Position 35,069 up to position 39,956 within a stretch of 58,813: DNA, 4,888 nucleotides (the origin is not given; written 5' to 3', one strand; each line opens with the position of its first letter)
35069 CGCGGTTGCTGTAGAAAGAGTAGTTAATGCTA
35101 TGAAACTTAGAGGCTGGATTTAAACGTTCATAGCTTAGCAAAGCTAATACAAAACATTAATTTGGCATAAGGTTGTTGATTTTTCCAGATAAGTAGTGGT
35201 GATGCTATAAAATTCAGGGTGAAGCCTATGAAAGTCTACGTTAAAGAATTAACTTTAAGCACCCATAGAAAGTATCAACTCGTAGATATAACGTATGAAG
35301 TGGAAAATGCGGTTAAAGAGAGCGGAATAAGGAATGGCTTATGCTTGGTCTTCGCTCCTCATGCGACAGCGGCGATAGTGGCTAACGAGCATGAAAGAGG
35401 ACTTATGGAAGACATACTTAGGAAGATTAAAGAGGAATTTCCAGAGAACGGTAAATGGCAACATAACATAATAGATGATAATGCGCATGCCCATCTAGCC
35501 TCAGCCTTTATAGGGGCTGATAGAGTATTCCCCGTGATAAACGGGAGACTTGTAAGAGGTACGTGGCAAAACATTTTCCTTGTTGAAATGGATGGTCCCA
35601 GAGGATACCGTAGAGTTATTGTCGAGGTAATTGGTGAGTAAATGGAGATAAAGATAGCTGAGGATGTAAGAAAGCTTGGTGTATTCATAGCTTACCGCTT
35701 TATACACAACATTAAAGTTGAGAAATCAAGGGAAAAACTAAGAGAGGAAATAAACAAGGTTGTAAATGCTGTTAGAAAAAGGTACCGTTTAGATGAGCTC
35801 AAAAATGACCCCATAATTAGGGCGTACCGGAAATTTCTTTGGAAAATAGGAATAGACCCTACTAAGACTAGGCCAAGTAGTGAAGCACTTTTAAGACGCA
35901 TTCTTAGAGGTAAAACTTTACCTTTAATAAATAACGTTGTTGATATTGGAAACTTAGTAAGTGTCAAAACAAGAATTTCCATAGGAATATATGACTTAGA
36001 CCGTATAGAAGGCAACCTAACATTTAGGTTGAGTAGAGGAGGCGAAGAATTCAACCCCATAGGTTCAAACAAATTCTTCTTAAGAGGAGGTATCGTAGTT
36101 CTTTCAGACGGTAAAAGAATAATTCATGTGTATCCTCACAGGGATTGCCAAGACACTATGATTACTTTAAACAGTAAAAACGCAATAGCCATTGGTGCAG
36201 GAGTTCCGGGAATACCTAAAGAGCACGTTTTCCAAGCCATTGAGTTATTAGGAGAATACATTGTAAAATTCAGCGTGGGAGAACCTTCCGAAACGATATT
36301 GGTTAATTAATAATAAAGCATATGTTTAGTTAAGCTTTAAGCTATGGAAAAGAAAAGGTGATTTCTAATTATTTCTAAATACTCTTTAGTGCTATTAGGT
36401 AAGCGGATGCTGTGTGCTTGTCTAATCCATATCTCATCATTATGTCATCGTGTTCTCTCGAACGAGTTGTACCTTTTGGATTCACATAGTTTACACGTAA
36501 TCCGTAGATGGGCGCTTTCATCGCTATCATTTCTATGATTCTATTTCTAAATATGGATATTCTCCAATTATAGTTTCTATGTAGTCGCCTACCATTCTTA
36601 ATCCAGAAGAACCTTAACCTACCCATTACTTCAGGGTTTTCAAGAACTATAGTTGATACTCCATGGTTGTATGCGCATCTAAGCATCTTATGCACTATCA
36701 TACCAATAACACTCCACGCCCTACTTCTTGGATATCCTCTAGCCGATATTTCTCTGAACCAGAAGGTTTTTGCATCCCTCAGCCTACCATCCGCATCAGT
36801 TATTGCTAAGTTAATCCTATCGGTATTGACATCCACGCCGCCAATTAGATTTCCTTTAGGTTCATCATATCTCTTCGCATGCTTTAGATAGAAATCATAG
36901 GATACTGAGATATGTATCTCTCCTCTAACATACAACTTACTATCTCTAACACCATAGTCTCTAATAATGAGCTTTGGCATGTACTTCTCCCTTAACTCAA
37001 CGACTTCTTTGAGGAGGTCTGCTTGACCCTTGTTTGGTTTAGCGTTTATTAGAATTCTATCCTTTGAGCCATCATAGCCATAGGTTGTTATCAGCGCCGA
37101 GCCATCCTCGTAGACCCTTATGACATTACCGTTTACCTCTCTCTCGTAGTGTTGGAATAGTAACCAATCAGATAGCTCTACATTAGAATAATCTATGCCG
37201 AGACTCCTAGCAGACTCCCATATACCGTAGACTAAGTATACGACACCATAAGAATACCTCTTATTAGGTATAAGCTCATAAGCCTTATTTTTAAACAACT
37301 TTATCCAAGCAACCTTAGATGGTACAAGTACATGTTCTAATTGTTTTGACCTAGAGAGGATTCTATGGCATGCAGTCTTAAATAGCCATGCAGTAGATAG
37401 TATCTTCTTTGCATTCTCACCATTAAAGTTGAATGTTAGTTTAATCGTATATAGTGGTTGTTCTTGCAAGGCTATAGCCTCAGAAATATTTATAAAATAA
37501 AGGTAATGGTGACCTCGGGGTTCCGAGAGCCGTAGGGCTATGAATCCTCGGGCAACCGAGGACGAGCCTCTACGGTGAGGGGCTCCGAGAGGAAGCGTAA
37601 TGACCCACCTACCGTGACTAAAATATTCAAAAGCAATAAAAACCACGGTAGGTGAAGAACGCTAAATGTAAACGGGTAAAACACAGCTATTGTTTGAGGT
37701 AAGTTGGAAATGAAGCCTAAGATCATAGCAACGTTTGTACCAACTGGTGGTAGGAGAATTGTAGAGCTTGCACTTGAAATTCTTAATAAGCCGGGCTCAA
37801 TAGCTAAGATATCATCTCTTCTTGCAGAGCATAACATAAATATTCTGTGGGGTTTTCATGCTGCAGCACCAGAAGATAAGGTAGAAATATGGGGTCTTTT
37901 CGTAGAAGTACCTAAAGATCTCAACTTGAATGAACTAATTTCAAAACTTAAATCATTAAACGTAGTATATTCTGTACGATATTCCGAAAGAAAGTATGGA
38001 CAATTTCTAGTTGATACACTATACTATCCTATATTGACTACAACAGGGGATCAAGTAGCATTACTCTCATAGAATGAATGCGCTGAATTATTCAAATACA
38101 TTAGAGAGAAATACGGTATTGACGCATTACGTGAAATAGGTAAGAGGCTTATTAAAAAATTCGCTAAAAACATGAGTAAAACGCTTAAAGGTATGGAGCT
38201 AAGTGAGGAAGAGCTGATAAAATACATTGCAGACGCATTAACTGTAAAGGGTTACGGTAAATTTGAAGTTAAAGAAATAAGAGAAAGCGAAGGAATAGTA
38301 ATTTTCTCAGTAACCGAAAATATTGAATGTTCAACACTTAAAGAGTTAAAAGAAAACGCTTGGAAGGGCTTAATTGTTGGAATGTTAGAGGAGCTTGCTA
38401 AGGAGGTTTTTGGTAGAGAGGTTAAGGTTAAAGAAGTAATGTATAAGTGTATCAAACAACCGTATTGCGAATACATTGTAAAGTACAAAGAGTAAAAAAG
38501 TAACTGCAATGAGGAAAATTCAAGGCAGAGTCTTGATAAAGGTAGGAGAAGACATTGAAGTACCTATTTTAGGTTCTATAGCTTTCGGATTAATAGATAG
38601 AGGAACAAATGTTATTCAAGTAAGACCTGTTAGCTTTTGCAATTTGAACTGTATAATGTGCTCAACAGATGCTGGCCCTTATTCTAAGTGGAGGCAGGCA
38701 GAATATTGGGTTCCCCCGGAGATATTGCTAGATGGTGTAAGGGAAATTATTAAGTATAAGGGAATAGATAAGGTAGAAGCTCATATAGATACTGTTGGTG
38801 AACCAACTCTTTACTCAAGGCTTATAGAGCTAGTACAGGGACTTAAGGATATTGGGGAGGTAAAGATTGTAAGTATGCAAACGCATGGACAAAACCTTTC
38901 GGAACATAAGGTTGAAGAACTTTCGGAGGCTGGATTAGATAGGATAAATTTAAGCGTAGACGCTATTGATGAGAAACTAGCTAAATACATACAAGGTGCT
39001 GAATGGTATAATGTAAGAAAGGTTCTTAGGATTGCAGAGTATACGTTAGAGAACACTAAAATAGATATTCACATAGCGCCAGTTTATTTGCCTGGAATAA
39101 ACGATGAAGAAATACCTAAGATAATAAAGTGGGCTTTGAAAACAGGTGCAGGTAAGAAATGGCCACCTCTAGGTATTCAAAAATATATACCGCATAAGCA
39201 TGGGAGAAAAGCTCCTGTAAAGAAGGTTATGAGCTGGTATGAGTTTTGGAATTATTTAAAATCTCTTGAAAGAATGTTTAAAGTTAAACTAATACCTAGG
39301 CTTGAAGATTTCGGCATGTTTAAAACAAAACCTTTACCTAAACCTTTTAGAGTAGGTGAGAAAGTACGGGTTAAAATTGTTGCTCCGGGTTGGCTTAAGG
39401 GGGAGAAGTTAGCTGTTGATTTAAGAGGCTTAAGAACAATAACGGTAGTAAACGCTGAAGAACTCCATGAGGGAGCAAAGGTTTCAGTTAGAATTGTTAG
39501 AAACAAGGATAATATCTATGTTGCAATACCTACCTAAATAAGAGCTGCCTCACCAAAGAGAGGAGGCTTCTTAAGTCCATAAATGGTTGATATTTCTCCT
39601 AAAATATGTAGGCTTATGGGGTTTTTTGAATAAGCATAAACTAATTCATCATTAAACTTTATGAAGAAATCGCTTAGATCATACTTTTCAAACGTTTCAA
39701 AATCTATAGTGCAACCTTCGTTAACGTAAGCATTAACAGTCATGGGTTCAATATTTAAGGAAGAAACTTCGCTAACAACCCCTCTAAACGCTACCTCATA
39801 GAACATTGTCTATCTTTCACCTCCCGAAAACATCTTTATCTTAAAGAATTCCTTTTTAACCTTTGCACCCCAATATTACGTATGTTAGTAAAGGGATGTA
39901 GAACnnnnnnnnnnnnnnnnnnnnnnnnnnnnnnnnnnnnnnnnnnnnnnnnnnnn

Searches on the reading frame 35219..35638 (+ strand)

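Call 74: search_protein_families(library=pfam, max_evalue=0.001, proteins=[window:35219-35638:+])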
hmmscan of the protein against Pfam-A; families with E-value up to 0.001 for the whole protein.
window:35219-35638:+ (140 aa): 1 family
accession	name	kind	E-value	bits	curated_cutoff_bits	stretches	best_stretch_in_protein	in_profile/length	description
PF01894.22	UPF0047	-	1.9e-37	128.4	27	1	23-137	1-117/117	Uncharacterised protein family UPF0047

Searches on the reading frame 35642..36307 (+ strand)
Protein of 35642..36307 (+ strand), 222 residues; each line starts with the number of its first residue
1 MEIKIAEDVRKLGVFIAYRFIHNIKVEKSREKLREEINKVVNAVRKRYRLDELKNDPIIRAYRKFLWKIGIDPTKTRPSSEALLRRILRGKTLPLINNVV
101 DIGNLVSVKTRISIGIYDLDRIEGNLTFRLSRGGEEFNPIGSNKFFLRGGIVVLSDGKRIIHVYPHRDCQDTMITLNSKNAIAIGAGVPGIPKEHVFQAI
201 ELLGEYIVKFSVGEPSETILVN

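Call 3: search_protein_families(library=pfam, proteins=[window:35642-36307:+], max_evalue=1)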
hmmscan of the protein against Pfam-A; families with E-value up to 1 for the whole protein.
window:35642-36307:+ (222 aa): 2 families
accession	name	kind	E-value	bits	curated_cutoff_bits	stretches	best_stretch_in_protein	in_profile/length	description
PF03483.22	B3_4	-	7.6e-32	110.7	29.3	1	61-190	1-129/174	B3/4 domain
PF08936.15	CsoSCA_C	-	0.021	15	26.1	1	10-49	49-88/118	Carboxysome Shell Carbonic Anhydrase, C-terminal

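Call 4: search_protein_families(library=ncbifam, proteins=[window:35642-36307:+], max_evalue=1)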
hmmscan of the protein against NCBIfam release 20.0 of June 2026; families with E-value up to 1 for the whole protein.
window:35642-36307:+ (222 aa): 4 families
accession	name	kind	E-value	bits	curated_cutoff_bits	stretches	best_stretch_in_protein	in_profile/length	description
TIGR00472.1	pheT_bact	equivalog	1e-09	37.2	402.65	1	69-181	223-334/798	phenylalanine--tRNA ligase subunit beta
NF001882.0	PRK00629.5-4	equivalog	0.016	13.6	527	1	92-182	243-330/725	phenylalanine--tRNA ligase subunit beta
TIGR00471.1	pheT_arch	equivalog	0.083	11.4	282.65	1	108-144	132-169/551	phenylalanine--tRNA ligase subunit beta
NF002088.0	PRK00915.1-5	equivalog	0.11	10.9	697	1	11-69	94-153/514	2-isopropylmalate synthase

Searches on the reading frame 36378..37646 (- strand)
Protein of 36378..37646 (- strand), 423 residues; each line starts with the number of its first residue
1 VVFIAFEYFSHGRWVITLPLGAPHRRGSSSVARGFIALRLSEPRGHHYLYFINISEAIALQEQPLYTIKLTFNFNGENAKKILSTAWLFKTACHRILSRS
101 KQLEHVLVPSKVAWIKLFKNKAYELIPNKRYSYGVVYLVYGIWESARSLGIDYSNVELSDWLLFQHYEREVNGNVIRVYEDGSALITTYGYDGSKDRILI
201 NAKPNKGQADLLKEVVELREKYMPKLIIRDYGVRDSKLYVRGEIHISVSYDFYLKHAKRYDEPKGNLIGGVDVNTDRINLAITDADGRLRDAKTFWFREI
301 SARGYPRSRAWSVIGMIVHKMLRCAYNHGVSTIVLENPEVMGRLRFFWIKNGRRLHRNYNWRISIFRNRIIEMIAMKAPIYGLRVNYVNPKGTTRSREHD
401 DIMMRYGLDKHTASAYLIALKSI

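Call 74: search_protein_families(library=pfam, max_evalue=0.001, proteins=[window:36378-37646:-])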
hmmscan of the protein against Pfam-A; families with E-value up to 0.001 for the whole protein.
window:36378-37646:- (423 aa): 0 families

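Call 75: search_protein_families(library=ncbifam, max_evalue=0.1, proteins=[window:36378-37646:-])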
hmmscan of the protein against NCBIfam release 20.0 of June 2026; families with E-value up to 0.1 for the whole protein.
window:36378-37646:- (423 aa): 3 families
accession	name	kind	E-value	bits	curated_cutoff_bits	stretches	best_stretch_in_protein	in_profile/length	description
TIGR01766.2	TIGR01766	domain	0.00024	21.5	32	1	318-393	13-81/82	IS200/IS605 family accessory protein TnpB-related protein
NF049972.1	CRISPR_Cas12f2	exception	0.0064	15.3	450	1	331-395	416-474/524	type V CRISPR-associated effector Cas12f2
NF040570.1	guided_TnpB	subfamily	0.02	14.2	100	0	368-396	320-348/389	RNA-guided endonuclease TnpB family protein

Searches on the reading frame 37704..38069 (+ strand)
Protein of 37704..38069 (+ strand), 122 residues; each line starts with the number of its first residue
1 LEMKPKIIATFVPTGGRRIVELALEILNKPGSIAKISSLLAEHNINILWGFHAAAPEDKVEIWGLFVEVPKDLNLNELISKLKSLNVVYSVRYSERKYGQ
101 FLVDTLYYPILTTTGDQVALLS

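Call 3: search_protein_families(library=pfam, proteins=[window:37704-38069:+], max_evalue=1)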
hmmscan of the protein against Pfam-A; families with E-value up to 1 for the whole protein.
window:37704-38069:+ (122 aa): 5 families
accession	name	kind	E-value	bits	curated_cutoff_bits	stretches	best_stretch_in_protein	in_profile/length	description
PF13291.12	ACT_4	-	7.7e-07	30.1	27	1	17-92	4-79/80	ACT domain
PF01842.31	ACT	-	3.7e-06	27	27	1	25-47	6-28/66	ACT domain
PF22629.2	ACT_AHAS_ss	-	0.00049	20.6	27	1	23-89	2-66/67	AHAS small subunit-like ACT domain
PF13840.12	ACT_7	-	0.0058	16.9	27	1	28-48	19-39/65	ACT domain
PF13740.12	ACT_6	-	0.19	12.1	23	1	28-48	11-31/76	ACT domain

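Call 4: search_protein_families(library=ncbifam, proteins=[window:37704-38069:+], max_evalue=1)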
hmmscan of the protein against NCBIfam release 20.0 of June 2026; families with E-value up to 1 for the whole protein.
window:37704-38069:+ (122 aa): 11 families
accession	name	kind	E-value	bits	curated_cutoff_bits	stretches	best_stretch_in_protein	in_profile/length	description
NF006352.0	PRK08577.1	equivalog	3.2e-11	43.4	140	1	7-94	44-132/136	hypothetical protein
NF003361.0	PRK04435.1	equivalog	0.00067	19.5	131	1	14-92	65-143/148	ACT domain-containing protein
NF006036.0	PRK08178.1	equivalog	0.00087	19.2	128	1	19-96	14-89/102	acetolactate synthase small subunit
TIGR01327.1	PGDH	equivalog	0.0016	17.3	454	1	23-92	455-521/525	phosphoglycerate dehydrogenase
NF005600.0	PRK07334.1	equivalog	0.027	13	496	1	17-52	329-364/408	threonine ammonia-lyase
NF001220.0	PRK00194.1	equivalog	0.053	13.9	74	1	29-48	13-32/90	ACT domain-containing protein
NF004976.0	PRK06349.1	subfamily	0.066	12.3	205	1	21-91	351-420/430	homoserine dehydrogenase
TIGR00691.1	spoT_relA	subfamily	0.067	11.5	499.2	1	17-92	612-686/687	RelA/SpoT family protein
TIGR00656.1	asp_kin_monofn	equivalog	0.081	11.9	402.25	1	21-49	270-299/407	aspartate kinase, monofunctional class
NF007948.0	PRK10667.1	equivalog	0.16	12.4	108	1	71-98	44-71/122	Hha toxicity modulator TomB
NF008759.0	PRK11790.1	equivalog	0.19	10.4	404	1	27-50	347-370/410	phosphoglycerate dehydrogenase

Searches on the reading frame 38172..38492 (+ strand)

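Call 3: search_protein_families(library=pfam, proteins=[window:38172-38492:+], max_evalue=1)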
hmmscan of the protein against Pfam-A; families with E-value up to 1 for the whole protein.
window:38172-38492:+ (107 aa): 2 families
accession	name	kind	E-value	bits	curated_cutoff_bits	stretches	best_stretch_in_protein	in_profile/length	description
PF05606.16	DUF777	-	0.039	14.2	25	1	2-55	11-64/135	Borrelia burgdorferi protein of unknown function (DUF777)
PF02830.23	V4R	-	0.051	14.1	31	1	45-89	3-46/62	V4R domain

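Call 4: search_protein_families(library=ncbifam, proteins=[window:38172-38492:+], max_evalue=1)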
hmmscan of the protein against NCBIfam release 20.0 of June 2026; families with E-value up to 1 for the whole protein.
window:38172-38492:+ (107 aa): 2 families
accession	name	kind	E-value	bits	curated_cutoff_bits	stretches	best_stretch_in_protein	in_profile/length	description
NF053755.1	MsvR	equivalog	8.7e-06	25.6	220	1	12-103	150-236/236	transcriptional factor MsvR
TIGR00475.1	selB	equivalog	0.013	14.2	242.25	1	4-104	432-523/581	selenocysteine-specific translation elongation factor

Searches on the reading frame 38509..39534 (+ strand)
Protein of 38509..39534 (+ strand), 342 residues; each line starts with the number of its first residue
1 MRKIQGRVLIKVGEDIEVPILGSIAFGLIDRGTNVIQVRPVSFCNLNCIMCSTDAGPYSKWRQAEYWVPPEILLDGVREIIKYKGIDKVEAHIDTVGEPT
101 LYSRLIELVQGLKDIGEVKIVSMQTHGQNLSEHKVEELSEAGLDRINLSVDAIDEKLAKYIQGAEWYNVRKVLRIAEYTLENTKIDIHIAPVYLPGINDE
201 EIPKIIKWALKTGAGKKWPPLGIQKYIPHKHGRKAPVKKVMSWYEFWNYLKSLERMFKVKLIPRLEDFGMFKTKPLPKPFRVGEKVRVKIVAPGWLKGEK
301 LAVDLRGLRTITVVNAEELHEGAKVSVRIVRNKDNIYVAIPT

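Call 3: search_protein_families(library=pfam, proteins=[window:38509-39534:+], max_evalue=1)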
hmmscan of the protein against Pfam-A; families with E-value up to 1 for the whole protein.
window:38509-39534:+ (342 aa): 4 families
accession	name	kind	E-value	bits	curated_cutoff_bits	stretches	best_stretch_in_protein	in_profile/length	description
PF04055.27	Radical_SAM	-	5.8e-25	88.8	29.5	1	40-209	3-166/166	Radical SAM superfamily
PF19238.5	Radical_SAM_2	-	0.00028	21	26.7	1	129-201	63-132/151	Radical SAM-like domain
PF16460.11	Phage_TTP_11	-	0.3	11.2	28.4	1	76-143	19-85/154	Phage tail tube, TTP, lambda-like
PF01954.22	AF2212-like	-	0.38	11.7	21.6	0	318-334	21-37/59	AF2212-like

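Call 4: search_protein_families(library=ncbifam, proteins=[window:38509-39534:+], max_evalue=1)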
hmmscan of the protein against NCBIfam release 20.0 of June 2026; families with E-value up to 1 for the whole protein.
window:38509-39534:+ (342 aa): 42 families (the best 25 are shown)
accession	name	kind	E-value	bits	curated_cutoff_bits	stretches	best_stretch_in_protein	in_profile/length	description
TIGR02666.1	moaA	equivalog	1.2e-21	77.1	284.05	1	42-213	18-184/336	GTP 3',8-cyclase MoaA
NF001199.0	PRK00164.2-1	equivalog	1.2e-19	70.6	231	1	42-213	20-179/308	GTP 3',8-cyclase MoaA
TIGR02668.1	moaA_archaeal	equivalog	7e-19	67.9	325.25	1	42-211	18-175/303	GTP 3',8-cyclase MoaA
TIGR04311.1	rSAM_Geo_metal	subfamily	6e-16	58.5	400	1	36-214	5-179/423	radical SAM/SPASM family putative metalloenzyme maturase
TIGR04317.1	W_rSAM_matur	equivalog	1.6e-13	50.5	380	1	38-181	8-142/349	tungsten cofactor oxidoreductase radical SAM maturase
NF045646.2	rSAM_Se_TrsS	equivalog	1.2e-12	47.2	490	1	42-212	94-254/441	radical SAM (seleno)protein TrsS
NF045702.1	rSAM_GDGT_ether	equivalog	1.6e-12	46.8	450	1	43-211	95-255/486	tetraether lipid synthase Tes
TIGR03278.1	methan_mark_10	equivalog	2.1e-11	43.3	350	1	52-213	38-196/404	methyl coenzyme M reductase-arginine methyltransferase Mmp10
NF033640.1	N_Twi_rSAM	subfamily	4.3e-09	36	170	1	35-216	112-300/398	twitch domain-containing radical SAM protein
NF038332.1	rSAM_rare_HxsC4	exception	6.1e-09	35.5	500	1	35-159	15-131/335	radical SAM protein HxsC4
TIGR02109.1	PQQ_syn_pqqE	equivalog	8.7e-09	34.8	381.35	1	86-214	52-174/358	pyrroloquinoline quinone biosynthesis protein PqqE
NF053743.1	LipS2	equivalog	3.2e-08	33.4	270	1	44-206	33-187/292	LipS2 family lipoyl synthase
NF038283.1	viperin_w_prok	equivalog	3.4e-07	29.7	180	1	42-179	10-147/281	viperin family antiviral radical SAM protein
NF033668.1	rSAM_PA0069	hypoth_equivalog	3.7e-07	29.5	360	1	136-215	169-247/348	PA0069 family radical SAM protein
TIGR03972.1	rSAM_TYW1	equivalog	8.1e-07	28.4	317.95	1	35-179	48-209/297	4-demethylwyosine synthase TYW1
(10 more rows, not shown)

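Call 66: search_protein_families(library=padloc, max_evalue=0.1, proteins=[window:38509-39534:+])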
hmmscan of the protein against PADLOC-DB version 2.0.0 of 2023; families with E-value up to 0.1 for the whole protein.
window:38509-39534:+ (342 aa): 2 families
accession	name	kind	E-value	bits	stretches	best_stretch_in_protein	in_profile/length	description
PDLC02903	pVip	-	7.7e-09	33.4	1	41-191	7-143/257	Viperins not associated with kinases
PDLC02904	pVip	-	1.4e-08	32.6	1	42-193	11-149/262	Viperins associated with kinases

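Call 91: search_solved_structures(query=window:38509-39534:+, max_evalue=0.001)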
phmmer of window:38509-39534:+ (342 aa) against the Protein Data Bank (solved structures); distinct sequences matched with E-value up to 0.001: 3.
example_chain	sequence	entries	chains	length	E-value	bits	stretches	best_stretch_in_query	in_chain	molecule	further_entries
7tol_A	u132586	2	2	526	4.4e-09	38.8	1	38-211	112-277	glycerol dibiphytanyl glycerol tetraether - macrocyclic archaeol synthase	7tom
1tv7_A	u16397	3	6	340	1e-07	34.3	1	75-207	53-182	Molybdenum cofactor biosynthesis protein A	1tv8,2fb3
2fb2_A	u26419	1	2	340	1.1e-07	34.2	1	85-207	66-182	Molybdenum cofactor biosynthesis protein A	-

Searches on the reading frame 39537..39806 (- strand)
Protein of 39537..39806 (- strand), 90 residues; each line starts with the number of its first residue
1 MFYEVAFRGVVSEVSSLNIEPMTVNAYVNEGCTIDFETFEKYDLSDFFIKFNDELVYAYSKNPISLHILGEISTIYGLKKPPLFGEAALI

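Call 3: search_protein_families(library=pfam, proteins=[window:39537-39806:-], max_evalue=1)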
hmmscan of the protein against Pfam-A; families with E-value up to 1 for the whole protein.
window:39537-39806:- (90 aa): 1 family
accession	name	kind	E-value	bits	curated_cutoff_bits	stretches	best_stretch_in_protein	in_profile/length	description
PF12124.13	bCoV_SUD_C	-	0.15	12.3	25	1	44-79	27-62/66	Betacoronavirus SUD-C domain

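Call 4: search_protein_families(library=ncbifam, proteins=[window:39537-39806:-], max_evalue=1)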
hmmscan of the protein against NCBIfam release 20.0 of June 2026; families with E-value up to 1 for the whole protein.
window:39537-39806:- (90 aa): 0 families

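Call 66: search_protein_families(library=padloc, max_evalue=0.1, proteins=[window:39537-39806:-])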
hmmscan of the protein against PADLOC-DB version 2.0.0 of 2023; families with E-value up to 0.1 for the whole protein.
window:39537-39806:- (90 aa): 0 families
